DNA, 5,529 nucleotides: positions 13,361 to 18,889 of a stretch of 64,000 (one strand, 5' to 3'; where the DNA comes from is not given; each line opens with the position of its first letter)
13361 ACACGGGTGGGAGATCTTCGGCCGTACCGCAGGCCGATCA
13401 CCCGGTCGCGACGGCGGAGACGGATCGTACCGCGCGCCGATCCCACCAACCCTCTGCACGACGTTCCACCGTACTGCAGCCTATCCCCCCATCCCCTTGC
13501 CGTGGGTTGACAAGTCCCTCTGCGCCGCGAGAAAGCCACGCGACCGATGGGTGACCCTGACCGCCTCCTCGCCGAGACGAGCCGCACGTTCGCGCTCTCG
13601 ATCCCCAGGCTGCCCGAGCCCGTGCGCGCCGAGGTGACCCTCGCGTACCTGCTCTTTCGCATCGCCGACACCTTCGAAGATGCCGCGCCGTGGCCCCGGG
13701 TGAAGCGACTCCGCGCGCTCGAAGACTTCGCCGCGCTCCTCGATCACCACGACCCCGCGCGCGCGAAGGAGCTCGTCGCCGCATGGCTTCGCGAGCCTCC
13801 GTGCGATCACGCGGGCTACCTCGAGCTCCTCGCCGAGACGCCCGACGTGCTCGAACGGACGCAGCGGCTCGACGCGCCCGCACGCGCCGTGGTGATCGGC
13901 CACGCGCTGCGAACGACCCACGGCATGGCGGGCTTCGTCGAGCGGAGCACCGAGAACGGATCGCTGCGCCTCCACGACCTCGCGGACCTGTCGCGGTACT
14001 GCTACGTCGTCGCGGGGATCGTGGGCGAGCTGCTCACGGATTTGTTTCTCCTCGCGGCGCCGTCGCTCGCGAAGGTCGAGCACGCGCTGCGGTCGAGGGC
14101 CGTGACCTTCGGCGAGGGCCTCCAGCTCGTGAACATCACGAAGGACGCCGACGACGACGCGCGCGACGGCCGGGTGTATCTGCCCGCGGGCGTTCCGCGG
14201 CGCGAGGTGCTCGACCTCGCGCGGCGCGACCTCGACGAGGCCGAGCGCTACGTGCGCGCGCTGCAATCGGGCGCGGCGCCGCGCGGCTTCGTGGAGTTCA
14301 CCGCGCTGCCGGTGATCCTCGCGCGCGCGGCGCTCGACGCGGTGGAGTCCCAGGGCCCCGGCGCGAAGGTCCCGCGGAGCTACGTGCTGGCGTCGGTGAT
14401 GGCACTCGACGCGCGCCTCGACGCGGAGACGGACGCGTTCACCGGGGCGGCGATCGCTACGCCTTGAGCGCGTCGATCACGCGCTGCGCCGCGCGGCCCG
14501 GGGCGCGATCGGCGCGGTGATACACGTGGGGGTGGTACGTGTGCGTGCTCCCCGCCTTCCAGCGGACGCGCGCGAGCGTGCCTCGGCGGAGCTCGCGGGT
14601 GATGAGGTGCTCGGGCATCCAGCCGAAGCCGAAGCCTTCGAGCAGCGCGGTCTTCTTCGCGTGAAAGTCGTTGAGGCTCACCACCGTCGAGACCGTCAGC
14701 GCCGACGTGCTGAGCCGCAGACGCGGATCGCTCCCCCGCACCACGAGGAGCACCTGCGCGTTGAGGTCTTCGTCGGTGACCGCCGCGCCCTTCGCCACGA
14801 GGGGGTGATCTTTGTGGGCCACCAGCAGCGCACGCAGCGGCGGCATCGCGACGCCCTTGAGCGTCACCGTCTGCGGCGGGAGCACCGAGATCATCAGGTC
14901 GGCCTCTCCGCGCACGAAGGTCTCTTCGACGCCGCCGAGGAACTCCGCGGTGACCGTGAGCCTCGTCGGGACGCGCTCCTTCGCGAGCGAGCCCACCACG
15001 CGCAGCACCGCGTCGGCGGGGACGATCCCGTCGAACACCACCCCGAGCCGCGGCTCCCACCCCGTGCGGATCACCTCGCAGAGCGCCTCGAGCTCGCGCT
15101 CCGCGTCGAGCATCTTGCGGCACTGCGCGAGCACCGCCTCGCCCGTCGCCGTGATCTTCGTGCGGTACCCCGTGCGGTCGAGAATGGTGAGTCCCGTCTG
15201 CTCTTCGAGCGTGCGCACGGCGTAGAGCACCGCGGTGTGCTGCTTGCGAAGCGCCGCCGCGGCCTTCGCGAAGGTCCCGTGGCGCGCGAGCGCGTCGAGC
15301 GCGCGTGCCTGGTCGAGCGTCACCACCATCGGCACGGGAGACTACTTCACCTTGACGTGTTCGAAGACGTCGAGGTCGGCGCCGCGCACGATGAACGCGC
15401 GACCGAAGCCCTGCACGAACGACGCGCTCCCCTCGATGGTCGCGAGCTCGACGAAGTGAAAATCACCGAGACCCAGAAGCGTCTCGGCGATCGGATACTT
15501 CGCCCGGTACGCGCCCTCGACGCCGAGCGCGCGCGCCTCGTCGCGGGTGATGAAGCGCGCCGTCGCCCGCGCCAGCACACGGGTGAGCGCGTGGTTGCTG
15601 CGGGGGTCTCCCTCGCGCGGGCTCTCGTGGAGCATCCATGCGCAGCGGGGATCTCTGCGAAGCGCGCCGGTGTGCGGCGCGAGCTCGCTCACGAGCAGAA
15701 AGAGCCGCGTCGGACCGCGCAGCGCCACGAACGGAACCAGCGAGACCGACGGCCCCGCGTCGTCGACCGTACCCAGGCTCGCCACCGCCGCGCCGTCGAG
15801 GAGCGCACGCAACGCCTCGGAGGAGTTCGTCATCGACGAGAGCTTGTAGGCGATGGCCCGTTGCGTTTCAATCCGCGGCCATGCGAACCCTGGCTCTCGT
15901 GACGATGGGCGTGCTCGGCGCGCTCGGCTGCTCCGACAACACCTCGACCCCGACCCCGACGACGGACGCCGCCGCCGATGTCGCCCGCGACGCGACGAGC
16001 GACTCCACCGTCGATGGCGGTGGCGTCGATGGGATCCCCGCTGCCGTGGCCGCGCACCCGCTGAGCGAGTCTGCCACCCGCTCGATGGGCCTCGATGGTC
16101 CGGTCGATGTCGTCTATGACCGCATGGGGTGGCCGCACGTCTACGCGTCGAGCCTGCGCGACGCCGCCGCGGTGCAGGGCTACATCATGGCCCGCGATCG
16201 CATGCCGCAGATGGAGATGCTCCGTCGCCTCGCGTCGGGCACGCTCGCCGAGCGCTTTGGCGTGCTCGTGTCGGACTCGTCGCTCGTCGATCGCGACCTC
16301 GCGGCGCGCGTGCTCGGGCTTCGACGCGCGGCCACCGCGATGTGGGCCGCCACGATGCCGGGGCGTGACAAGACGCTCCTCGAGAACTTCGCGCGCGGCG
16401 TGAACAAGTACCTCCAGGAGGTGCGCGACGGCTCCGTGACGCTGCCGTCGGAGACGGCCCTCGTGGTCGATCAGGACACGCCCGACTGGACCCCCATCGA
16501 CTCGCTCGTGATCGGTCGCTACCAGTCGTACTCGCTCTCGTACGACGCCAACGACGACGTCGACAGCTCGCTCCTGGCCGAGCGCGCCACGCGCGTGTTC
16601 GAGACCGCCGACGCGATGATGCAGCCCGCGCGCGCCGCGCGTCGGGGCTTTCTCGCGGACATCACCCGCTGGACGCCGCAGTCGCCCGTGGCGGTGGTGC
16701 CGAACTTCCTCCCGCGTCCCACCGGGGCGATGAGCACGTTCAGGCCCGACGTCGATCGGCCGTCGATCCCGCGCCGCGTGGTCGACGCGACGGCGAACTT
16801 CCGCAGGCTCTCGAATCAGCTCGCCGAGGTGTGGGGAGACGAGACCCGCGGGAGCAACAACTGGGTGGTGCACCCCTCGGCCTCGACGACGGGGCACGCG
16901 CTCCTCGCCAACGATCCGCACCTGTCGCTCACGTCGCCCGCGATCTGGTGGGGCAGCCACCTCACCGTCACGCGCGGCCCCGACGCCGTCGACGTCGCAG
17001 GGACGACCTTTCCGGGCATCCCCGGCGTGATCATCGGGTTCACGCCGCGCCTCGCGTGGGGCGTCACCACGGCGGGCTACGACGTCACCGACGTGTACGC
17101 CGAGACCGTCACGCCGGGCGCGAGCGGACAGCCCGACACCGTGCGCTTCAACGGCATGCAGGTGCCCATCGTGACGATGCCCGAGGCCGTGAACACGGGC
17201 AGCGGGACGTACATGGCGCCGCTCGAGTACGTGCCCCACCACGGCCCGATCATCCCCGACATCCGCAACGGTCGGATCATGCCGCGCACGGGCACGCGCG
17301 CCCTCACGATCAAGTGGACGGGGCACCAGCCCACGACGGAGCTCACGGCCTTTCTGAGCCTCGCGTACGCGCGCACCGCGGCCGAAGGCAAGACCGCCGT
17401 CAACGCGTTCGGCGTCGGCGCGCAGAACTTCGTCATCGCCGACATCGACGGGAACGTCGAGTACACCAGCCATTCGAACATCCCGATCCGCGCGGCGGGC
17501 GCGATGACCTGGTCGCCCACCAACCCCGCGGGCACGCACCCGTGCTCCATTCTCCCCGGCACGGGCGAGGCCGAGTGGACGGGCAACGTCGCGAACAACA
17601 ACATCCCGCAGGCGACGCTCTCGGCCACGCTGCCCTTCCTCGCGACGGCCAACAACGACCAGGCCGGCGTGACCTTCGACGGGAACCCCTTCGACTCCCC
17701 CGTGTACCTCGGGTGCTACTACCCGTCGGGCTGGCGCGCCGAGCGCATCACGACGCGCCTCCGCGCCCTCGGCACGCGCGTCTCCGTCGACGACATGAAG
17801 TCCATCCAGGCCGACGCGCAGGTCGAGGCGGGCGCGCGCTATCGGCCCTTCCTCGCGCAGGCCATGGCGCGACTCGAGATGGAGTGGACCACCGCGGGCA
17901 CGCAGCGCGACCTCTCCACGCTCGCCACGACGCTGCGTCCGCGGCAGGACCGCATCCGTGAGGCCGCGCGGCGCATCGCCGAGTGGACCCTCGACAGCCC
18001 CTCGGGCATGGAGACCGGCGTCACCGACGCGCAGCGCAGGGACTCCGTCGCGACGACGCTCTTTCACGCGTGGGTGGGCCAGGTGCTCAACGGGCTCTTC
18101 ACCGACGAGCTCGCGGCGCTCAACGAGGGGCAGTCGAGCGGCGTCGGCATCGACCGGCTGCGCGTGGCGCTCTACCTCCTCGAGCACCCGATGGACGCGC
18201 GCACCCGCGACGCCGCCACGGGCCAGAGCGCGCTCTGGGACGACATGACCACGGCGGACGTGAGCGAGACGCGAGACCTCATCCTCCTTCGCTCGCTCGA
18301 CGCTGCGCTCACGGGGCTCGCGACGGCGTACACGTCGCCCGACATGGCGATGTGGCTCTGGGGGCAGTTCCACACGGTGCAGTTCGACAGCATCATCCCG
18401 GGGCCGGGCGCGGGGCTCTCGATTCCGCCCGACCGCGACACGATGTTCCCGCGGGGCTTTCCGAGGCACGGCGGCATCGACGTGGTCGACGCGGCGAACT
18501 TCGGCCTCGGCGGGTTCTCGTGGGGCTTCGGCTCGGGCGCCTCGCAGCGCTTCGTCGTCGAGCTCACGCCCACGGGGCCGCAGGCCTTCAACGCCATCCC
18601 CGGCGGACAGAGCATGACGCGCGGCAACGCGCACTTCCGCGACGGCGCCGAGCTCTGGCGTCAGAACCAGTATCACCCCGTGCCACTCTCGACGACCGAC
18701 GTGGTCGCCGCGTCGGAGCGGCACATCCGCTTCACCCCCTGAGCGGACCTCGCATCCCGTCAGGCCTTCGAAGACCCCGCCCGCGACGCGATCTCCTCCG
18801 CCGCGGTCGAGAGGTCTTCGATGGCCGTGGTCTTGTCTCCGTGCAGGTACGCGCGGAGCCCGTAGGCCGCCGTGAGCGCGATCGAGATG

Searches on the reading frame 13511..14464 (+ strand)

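Call 74: search_protein_families(library=pfam, proteins=[window:13511-14464:+], max_evalue=0.00001)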
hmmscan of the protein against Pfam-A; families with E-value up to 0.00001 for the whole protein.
window:13511-14464:+ (318 aa): 1 family
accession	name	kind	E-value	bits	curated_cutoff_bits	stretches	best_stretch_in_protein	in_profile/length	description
PF00494.24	SQS_PSY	-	2.6e-34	119.6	26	1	21-227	2-175/263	Squalene/phytoene synthase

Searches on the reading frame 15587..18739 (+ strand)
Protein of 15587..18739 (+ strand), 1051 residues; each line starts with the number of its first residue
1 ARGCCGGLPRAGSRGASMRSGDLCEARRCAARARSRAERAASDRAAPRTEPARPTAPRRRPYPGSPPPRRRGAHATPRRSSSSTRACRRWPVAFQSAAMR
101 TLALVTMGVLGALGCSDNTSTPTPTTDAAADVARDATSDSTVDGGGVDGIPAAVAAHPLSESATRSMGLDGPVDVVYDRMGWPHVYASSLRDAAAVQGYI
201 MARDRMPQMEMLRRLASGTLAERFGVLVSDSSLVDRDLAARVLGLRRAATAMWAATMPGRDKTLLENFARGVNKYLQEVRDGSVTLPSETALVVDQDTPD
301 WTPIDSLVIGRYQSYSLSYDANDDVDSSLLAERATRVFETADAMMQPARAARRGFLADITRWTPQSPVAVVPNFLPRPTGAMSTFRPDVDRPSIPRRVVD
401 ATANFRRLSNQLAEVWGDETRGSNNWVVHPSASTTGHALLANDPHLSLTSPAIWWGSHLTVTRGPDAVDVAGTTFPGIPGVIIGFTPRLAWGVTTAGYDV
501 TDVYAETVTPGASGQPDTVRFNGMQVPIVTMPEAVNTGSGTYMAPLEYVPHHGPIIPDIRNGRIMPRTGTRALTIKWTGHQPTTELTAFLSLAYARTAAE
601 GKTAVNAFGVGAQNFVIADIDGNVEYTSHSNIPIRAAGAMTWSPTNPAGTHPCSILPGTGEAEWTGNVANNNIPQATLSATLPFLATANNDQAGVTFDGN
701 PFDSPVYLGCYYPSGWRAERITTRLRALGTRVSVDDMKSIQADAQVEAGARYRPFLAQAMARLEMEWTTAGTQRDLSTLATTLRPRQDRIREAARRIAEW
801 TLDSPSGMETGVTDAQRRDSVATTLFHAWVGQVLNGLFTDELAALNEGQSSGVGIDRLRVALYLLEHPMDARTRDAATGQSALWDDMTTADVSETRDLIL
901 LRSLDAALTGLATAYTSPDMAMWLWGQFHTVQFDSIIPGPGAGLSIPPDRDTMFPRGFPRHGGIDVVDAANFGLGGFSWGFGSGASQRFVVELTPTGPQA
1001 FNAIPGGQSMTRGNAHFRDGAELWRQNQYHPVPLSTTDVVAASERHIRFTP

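Call 74: search_protein_families(library=pfam, proteins=[window:15587-18739:+], max_evalue=0.00001)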
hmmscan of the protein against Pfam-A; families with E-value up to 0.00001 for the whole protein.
window:15587-18739:+ (1051 aa): 1 family
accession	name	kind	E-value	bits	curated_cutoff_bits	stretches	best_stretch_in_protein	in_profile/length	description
PF01804.23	Penicil_amidase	-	3.4e-149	499.4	21.3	1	172-1039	1-673/675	Penicillin amidase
